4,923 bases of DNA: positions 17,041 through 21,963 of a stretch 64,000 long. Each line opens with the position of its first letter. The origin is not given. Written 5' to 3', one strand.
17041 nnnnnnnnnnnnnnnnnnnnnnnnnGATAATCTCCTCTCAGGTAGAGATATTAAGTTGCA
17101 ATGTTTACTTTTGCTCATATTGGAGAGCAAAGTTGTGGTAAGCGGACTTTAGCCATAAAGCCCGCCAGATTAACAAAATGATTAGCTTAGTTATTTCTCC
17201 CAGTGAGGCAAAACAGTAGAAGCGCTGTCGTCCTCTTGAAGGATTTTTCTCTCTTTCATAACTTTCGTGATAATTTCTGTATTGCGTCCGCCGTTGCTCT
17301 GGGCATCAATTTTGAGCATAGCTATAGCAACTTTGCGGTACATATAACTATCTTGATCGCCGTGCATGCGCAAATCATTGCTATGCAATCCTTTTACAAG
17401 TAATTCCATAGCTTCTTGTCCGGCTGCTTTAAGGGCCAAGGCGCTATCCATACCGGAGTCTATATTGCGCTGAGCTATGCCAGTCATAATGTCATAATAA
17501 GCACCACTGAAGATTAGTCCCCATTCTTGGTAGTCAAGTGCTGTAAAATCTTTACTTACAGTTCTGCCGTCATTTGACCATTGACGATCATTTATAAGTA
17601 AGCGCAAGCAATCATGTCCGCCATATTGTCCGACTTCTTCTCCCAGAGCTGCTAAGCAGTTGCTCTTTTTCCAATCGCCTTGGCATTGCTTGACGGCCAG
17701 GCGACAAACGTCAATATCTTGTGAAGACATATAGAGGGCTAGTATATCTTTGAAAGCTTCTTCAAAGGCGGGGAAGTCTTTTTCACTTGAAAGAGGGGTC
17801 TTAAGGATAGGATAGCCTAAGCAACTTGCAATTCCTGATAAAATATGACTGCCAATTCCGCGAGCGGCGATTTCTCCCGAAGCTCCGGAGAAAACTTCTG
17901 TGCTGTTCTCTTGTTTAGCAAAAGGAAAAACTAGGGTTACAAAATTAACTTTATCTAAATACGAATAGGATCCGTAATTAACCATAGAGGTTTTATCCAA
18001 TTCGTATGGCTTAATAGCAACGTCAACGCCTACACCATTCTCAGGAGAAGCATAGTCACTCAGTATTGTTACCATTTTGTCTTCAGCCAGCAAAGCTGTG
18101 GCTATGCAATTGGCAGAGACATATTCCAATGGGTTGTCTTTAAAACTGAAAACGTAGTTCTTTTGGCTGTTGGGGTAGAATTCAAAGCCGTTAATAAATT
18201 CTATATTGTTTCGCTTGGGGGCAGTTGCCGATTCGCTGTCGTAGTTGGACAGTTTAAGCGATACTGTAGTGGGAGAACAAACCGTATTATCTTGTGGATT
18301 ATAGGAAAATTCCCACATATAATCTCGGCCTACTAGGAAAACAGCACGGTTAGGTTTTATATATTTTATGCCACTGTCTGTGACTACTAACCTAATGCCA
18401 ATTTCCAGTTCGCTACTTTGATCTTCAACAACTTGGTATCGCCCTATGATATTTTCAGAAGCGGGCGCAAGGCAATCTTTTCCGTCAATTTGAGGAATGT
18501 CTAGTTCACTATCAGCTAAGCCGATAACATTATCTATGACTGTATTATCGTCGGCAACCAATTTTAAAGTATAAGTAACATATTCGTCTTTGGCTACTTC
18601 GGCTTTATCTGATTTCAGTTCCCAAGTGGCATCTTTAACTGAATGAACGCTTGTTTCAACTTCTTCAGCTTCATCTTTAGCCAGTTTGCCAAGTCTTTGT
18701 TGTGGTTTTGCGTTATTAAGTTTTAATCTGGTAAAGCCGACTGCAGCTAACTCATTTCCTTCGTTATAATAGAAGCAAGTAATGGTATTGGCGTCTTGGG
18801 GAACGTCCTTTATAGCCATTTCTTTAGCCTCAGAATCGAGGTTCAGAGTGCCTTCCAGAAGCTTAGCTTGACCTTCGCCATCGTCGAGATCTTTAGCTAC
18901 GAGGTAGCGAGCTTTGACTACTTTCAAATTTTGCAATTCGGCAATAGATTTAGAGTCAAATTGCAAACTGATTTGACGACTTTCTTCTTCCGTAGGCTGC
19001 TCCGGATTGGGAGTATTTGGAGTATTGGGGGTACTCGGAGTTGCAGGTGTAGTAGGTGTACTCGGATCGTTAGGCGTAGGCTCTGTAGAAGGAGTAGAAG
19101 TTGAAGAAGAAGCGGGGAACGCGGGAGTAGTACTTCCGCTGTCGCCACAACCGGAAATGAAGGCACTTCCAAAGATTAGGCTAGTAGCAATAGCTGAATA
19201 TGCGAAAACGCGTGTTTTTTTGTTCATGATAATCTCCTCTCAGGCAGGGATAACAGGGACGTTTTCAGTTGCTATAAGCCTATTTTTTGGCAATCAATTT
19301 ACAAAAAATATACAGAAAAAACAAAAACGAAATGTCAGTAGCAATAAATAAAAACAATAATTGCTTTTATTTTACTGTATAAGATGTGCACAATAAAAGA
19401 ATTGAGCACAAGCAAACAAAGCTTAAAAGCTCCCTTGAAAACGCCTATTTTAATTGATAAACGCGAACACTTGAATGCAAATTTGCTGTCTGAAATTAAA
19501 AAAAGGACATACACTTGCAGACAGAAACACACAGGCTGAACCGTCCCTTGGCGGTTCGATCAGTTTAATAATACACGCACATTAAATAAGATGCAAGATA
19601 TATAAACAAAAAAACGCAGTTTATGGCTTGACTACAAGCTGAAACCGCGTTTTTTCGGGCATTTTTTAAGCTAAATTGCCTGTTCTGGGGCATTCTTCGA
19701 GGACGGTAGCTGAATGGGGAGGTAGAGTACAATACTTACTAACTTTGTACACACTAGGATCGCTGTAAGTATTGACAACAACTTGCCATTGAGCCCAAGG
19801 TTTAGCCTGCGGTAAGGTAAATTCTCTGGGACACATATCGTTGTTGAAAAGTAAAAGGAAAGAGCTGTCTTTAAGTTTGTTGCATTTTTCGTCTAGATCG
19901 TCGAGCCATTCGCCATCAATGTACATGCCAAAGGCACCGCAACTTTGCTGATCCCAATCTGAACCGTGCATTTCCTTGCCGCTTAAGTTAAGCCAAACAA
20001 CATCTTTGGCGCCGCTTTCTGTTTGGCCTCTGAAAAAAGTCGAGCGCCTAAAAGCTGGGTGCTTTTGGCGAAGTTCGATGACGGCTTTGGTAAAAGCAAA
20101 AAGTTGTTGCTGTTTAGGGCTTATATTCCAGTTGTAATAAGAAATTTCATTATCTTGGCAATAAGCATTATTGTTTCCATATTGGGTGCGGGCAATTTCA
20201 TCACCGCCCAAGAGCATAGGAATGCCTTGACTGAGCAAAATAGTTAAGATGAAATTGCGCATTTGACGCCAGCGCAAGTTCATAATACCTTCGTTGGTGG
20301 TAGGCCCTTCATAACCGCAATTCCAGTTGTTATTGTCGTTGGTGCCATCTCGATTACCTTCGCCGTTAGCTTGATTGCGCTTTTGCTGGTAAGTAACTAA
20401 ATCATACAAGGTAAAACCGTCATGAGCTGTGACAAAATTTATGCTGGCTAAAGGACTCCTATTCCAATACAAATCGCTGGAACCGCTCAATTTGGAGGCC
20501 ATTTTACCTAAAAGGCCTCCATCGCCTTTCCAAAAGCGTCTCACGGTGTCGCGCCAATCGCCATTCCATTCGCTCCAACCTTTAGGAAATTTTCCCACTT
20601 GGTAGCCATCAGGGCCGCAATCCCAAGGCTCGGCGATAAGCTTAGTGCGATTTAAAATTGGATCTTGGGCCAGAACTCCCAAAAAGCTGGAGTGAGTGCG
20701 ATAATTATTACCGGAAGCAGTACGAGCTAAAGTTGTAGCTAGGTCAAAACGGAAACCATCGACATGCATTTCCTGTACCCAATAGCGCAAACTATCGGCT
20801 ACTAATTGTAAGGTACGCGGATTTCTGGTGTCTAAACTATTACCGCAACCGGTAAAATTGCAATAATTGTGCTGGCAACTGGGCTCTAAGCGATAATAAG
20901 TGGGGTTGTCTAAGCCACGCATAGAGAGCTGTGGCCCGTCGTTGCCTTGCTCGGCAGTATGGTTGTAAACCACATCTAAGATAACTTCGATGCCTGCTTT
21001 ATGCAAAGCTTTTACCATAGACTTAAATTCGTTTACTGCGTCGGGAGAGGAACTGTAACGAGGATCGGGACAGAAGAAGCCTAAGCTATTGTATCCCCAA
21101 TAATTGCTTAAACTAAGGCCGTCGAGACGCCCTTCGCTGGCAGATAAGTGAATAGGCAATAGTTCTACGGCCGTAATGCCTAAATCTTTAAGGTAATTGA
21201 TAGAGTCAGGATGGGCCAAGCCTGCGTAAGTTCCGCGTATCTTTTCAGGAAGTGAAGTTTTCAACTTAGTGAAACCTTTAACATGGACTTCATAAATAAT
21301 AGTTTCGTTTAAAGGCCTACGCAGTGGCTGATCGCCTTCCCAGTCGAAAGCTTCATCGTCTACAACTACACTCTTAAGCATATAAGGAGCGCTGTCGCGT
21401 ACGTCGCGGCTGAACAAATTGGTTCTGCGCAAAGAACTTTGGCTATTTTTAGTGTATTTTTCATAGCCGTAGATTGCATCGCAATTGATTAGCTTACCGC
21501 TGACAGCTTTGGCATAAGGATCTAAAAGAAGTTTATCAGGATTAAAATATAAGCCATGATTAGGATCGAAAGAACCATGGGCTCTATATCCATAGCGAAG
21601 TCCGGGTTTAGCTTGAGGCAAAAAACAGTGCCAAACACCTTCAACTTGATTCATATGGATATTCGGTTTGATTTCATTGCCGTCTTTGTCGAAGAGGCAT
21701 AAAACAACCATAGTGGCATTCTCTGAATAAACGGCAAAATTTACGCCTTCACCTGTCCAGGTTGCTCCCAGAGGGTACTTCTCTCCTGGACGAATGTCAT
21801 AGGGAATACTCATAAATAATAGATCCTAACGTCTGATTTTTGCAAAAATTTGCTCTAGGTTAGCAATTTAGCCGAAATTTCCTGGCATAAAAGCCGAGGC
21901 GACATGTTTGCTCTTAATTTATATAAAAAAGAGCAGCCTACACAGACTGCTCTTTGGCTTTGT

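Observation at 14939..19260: Tandem variable surface lipoproteins with a 478 bp nucleotide-identical 5' block: candidate antigenic-variation or gene-conversion locus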

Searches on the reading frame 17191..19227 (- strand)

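Call 6: search_protein_families(library=pfam, proteins=[window:17191-19227:-], max_evalue=1)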
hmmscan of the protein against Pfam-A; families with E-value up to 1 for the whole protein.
window:17191-19227:- (678 aa): 0 families

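Call 7: search_protein_families(library=ncbifam, proteins=[window:17191-19227:-], max_evalue=1)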
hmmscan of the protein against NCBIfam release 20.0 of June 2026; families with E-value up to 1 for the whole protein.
window:17191-19227:- (678 aa): 3 families
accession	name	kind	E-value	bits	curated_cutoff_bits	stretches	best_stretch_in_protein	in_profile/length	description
TIGR03679.1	Dph6_archaeal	equivalog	0.038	13.2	197.3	1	591-662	6-72/218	diphthine--ammonia ligase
NF038253.1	GBS_IgA_bnd_BAC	equivalog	0.062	11.1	1700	1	41-79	822-864/1127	IgA Fc-binding protein BAC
NF033201.1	Vip_LPXTG_Lm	exception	0.63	9.3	600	0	36-78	291-335/414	cell invasion LPXTG protein Vip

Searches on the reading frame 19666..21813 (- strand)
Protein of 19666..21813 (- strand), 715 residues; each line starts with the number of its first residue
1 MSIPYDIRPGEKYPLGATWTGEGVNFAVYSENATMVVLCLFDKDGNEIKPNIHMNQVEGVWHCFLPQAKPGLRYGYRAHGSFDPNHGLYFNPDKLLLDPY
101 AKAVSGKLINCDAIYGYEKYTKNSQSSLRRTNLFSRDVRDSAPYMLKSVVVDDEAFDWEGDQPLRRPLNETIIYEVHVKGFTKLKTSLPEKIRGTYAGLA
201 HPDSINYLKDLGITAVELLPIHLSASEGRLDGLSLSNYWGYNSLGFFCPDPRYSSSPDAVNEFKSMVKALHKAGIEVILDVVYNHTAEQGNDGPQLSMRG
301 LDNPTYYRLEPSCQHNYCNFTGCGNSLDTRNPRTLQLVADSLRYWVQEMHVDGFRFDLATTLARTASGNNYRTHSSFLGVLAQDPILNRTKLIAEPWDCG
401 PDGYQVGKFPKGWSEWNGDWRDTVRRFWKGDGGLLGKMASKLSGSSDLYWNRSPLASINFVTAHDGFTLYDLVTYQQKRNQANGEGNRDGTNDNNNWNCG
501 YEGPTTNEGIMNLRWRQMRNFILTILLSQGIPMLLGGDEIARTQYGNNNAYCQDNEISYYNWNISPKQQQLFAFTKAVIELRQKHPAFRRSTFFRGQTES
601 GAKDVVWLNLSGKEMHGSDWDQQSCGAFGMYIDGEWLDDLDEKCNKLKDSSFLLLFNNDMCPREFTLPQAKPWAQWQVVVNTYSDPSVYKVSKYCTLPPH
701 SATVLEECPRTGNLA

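Call 30: find_related_loci(query=window:19666-21813:-, collection=genome_contigs, flank=10000)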
Query window:19666-21813:- (715 aa) in genome_contigs; peptide patterns used: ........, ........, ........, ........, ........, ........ (x = any residue, [..] = any of these).
20 stretches matched a pattern; 11 encode a relative of the query (tblastn E <= 1e-3); 11 distinct loci.
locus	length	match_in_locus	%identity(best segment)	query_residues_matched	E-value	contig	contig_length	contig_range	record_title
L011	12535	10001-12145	95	1-715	0e+0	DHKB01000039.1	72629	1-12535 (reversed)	MAG TPA_asm: bacterium UBP9_UBA4705 isolate UBA4705 UBA4705_contig_2040, whole genome shotgun sequence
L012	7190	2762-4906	94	1-715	0e+0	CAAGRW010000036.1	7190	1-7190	MAG TPA_asm: Candidatus Riflebacteria bacterium, isolate HGM23016, WGS project CAAGRW010000000 data, contig: SRS883029_5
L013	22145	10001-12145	94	1-715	0e+0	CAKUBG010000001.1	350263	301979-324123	MAG: uncultured bacterium isolate REFINED_METABAT215_TOP10_CONTIGS_1500_ASSEMBLY_K77_MERGED__Hadza_MoBio_hadza-E-H_F_8_2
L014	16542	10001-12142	93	1-714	0e+0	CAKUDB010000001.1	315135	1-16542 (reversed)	MAG: uncultured bacterium isolate REFINED_METABAT215_TOP10_CONTIGS_1500_ASSEMBLY_K77_MERGED__Hadza_MoBio_hadza-E-H_K_21_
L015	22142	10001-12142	86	1-713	0e+0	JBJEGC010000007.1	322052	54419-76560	MAG: Candidatus Bruticola sp. isolate PUUB49_bin.005 NODE_1_length_322052_cov_12.194347, whole genome shotgun sequence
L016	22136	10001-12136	70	1-712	0e+0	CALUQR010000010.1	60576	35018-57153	MAG: Candidatus Eremiobacteraeota bacterium isolate BRZ_DV__bin14 genome assembly, contig: BRZ_DV_NODE_622_length_60576_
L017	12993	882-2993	65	3-710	0e+0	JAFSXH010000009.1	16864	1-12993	Bacterium isolate RGIG3558 Goat_Rumen.Co__c76828, whole genome shotgun sequence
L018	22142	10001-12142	93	1-714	0e+0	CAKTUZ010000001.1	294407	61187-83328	MAG: uncultured bacterium isolate REFINED_METABAT215_TOP10_CONTIGS_1500_ASSEMBLY_K77_MERGED__Hadza_PheChl_Fiber-Hadza-Ne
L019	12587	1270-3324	61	9-706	0e+0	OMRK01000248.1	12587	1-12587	uncultured bacterium isolate RUG807 genome assembly, contig: k87_37955965, whole genome shotgun sequence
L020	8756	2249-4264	44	9-685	6e-175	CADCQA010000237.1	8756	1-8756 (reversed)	MAG: uncultured Spirochaetaceae bacterium isolate RUG14872 genome assembly, contig: RUG14872_asm_237, whole genome shotg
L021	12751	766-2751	41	7-682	2e-161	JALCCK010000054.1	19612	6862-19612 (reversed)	MAG: Treponema sp. isolate UW_MP_TREP1_1 Ga0455796_000846, whole genome shotgun sequence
